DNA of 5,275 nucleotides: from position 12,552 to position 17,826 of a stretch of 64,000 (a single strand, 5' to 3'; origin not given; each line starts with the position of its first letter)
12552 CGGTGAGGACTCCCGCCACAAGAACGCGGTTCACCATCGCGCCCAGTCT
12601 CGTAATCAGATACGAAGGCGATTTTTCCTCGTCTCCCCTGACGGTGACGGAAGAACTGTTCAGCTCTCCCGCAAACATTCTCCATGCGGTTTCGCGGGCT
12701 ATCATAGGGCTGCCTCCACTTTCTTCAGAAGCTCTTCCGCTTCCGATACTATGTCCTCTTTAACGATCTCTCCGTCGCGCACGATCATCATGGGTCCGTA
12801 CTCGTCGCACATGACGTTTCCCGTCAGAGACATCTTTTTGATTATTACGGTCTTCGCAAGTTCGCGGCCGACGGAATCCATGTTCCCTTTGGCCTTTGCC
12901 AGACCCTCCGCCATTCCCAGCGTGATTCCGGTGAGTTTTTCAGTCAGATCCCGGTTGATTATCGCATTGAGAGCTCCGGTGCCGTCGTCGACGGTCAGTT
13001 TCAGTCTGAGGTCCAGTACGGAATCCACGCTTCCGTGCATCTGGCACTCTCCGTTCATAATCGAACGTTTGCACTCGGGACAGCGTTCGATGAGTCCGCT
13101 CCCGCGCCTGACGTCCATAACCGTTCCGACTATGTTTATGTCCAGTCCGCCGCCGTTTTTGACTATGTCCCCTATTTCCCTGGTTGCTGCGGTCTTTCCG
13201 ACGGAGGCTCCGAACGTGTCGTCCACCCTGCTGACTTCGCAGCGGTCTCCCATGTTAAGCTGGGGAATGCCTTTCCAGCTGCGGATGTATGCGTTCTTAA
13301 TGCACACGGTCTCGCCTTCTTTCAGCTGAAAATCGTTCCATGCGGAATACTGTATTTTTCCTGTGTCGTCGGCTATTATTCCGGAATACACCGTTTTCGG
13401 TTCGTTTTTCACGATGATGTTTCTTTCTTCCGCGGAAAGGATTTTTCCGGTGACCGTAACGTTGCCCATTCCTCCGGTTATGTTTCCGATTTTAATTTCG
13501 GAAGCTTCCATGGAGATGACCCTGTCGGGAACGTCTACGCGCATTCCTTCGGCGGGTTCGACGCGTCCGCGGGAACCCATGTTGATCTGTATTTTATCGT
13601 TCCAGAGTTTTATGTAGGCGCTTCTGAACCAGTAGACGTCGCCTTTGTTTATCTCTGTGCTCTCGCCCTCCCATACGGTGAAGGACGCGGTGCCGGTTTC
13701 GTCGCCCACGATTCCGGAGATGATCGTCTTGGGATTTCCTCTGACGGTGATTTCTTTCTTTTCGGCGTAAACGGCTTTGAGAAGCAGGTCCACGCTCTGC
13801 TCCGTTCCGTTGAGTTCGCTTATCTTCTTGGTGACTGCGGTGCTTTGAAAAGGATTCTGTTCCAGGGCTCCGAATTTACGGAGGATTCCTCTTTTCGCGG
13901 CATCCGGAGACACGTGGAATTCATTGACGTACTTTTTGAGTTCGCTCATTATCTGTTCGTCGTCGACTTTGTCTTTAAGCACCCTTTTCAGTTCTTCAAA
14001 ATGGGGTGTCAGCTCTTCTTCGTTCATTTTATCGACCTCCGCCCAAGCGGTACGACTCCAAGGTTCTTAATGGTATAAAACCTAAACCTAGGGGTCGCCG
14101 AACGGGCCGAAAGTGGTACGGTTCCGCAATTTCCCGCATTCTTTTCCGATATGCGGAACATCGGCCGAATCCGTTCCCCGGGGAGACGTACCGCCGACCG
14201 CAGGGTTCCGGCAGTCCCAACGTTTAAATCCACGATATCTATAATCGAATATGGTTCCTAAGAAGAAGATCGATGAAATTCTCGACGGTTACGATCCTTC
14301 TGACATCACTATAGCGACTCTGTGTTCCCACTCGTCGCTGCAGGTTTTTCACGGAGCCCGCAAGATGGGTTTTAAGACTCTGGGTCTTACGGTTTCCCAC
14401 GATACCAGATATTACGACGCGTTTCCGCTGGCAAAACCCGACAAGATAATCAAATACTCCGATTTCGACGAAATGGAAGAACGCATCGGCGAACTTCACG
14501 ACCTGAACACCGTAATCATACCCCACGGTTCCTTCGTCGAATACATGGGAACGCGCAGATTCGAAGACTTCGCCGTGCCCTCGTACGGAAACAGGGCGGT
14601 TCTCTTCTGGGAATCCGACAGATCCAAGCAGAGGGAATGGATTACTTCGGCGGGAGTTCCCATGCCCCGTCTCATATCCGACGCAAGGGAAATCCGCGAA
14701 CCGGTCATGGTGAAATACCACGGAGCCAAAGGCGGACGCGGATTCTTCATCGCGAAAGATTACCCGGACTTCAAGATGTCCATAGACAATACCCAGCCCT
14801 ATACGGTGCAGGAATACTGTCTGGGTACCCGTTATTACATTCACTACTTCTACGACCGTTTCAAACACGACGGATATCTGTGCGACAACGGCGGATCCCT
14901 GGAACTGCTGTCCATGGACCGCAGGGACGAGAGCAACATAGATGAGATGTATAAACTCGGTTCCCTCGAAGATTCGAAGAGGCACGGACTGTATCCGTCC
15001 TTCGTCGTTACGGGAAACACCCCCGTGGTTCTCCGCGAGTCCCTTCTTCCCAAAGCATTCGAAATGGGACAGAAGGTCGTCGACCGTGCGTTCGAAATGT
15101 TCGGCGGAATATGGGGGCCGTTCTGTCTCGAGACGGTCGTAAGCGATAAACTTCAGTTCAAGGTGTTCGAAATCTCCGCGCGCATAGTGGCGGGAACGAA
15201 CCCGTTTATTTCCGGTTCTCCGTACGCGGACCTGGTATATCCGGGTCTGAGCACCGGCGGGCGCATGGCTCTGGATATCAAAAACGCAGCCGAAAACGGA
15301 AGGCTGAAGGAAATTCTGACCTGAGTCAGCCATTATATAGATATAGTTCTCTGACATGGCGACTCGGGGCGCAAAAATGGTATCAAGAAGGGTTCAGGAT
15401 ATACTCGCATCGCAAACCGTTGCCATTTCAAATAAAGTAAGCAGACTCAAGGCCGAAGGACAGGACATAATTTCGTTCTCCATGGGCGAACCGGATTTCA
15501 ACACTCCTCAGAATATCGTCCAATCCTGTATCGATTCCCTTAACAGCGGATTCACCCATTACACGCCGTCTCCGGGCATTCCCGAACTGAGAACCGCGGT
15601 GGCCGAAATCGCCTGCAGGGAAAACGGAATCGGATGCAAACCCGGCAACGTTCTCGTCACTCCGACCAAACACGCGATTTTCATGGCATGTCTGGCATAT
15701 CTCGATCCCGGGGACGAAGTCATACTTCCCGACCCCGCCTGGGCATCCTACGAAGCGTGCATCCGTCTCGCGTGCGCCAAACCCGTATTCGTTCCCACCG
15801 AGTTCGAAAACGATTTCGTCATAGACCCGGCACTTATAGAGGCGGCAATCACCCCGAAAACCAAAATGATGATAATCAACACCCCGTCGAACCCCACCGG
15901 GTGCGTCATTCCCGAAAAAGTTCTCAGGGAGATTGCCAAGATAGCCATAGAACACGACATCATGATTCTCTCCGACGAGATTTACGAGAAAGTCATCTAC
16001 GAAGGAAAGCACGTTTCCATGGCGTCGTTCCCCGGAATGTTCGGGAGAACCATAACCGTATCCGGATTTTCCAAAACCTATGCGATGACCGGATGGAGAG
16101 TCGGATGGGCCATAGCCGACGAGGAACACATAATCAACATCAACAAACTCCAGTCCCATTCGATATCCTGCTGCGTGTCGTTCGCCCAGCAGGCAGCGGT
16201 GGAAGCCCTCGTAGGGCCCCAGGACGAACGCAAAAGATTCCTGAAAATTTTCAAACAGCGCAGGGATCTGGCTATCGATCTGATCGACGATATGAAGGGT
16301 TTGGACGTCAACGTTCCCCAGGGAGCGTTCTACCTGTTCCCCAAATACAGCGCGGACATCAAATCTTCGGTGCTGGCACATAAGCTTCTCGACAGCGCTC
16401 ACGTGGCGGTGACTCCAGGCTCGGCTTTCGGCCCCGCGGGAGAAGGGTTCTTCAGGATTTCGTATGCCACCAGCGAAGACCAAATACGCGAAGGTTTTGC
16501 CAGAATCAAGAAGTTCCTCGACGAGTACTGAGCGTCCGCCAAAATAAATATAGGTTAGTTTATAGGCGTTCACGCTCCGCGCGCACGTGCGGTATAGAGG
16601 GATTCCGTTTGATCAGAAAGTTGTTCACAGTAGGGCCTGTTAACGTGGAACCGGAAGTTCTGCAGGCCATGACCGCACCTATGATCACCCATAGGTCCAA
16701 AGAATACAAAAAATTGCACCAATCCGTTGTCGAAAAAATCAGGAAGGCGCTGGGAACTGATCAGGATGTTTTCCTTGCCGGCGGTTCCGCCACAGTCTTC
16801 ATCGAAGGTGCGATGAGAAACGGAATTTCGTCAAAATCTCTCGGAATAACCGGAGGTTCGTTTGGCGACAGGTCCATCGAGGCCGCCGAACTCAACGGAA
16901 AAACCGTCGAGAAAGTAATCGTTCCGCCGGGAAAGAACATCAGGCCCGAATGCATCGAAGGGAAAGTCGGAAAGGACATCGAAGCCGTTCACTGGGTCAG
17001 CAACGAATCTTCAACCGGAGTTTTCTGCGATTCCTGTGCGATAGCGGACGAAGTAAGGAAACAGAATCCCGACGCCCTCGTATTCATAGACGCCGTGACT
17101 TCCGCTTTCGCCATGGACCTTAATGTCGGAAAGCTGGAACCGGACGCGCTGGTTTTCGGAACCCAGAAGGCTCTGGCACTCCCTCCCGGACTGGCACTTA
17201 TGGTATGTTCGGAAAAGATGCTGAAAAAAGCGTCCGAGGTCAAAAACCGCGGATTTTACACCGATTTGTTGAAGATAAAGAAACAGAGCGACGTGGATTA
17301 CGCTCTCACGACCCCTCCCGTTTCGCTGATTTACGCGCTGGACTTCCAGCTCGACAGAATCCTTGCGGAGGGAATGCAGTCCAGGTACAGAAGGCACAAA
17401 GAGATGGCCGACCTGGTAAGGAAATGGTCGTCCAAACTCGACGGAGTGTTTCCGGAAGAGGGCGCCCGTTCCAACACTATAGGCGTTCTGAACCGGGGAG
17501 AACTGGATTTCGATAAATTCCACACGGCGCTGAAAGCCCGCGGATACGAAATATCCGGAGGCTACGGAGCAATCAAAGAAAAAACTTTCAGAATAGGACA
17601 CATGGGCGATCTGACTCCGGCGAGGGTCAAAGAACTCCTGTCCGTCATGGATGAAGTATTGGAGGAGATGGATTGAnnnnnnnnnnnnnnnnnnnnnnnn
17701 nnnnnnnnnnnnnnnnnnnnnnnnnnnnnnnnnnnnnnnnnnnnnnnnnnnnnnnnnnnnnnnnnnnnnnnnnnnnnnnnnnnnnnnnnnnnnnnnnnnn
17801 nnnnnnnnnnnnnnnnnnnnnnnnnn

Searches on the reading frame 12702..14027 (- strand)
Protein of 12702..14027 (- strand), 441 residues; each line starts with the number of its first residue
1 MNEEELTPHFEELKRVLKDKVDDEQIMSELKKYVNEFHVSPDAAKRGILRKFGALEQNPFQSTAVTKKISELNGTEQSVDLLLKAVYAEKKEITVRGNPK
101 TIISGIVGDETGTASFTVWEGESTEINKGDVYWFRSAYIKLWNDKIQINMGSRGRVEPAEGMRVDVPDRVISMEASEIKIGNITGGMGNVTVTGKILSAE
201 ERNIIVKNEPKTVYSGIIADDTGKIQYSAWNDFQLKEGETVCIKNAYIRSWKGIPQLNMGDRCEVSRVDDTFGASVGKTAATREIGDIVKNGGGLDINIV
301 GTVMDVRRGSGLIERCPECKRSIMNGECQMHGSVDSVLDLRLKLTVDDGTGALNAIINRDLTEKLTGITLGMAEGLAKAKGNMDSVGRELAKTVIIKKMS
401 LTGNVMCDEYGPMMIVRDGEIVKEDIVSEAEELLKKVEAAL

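Call 38: search_protein_families(library=pfam, proteins=[window:12702-14027:-], max_evalue=0.00001)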
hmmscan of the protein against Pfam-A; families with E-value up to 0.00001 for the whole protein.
window:12702-14027:- (441 aa): 2 families
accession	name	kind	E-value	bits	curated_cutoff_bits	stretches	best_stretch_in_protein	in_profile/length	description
PF21473.3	Ssb-like_OB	-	2.4e-13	50.5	24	0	205-258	33-88/97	Single-stranded DNA binding protein Ssb-like, OB fold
PF01336.31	tRNA_anti-codon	-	4.1e-08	33.5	27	0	190-256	1-66/75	OB-fold nucleic acid binding domain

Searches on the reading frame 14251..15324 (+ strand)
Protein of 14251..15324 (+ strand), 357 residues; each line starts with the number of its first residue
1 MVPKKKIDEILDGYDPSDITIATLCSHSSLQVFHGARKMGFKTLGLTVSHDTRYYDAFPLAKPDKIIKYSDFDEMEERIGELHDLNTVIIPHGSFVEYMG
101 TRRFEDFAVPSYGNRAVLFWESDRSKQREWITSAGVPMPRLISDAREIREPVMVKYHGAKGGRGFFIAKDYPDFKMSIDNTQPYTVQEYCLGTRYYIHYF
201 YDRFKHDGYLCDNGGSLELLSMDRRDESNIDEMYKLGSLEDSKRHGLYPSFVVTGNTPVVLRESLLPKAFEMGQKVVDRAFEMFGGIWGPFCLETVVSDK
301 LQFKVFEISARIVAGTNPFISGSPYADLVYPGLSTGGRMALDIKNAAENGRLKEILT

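Call 38: search_protein_families(library=pfam, proteins=[window:14251-15324:+], max_evalue=0.00001)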
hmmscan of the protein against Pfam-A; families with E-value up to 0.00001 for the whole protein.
window:14251-15324:+ (357 aa): 2 families
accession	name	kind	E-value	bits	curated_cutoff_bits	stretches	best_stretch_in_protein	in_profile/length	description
PF06973.17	DUF1297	-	1.2e-51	175.3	23.8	1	181-357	20-188/188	Domain of unknown function (DUF1297)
PF06849.18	DUF1246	-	1.7e-39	135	25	1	21-141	1-121/122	Protein of unknown function (DUF1246)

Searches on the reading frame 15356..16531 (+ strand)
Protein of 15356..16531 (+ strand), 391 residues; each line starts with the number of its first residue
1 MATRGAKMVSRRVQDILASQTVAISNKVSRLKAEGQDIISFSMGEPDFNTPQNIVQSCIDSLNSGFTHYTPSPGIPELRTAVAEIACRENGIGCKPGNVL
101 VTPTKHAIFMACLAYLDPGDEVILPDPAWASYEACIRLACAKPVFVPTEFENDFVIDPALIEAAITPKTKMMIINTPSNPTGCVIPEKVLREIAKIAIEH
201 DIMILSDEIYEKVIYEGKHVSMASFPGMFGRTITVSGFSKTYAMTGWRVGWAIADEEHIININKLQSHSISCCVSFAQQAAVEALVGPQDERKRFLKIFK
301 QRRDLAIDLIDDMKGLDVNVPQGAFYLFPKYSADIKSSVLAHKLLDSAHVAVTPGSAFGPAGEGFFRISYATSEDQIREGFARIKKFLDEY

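Call 38: search_protein_families(library=pfam, proteins=[window:15356-16531:+], max_evalue=0.00001)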
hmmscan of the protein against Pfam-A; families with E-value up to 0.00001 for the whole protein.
window:15356-16531:+ (391 aa): 3 families
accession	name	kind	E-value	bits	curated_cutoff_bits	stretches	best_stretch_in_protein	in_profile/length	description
PF00155.27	Aminotran_1_2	-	9.5e-69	232.7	19.7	1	37-384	2-361/361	Aminotransferase class I and II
PF01041.23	DegT_DnrJ_EryC1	-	1.9e-11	44.2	19.8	1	106-207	53-145/360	DegT/DnrJ/EryC1/StrS aminotransferase family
PF01053.26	Cys_Met_Meta_PP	-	1.1e-06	28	27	1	105-208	77-174/381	Cys/Met metabolism PLP-dependent enzyme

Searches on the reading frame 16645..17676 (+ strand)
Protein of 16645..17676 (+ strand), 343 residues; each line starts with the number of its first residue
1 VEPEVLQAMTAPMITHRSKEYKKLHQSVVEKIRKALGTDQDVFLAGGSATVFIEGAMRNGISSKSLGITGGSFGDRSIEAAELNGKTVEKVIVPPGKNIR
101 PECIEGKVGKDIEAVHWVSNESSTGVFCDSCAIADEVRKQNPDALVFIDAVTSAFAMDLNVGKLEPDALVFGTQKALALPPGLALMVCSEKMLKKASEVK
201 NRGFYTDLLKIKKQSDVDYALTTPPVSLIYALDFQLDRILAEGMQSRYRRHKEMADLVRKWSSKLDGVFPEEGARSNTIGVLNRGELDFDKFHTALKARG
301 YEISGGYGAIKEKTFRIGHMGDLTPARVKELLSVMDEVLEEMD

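Call 38: search_protein_families(library=pfam, proteins=[window:16645-17676:+], max_evalue=0.00001)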
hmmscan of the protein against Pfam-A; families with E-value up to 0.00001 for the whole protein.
window:16645-17676:+ (343 aa): 1 family
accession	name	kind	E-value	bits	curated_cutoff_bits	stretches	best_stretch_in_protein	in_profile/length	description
PF00266.25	Aminotran_5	-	6.7e-18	65.2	21.5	1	79-306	107-338/371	Aminotransferase class-V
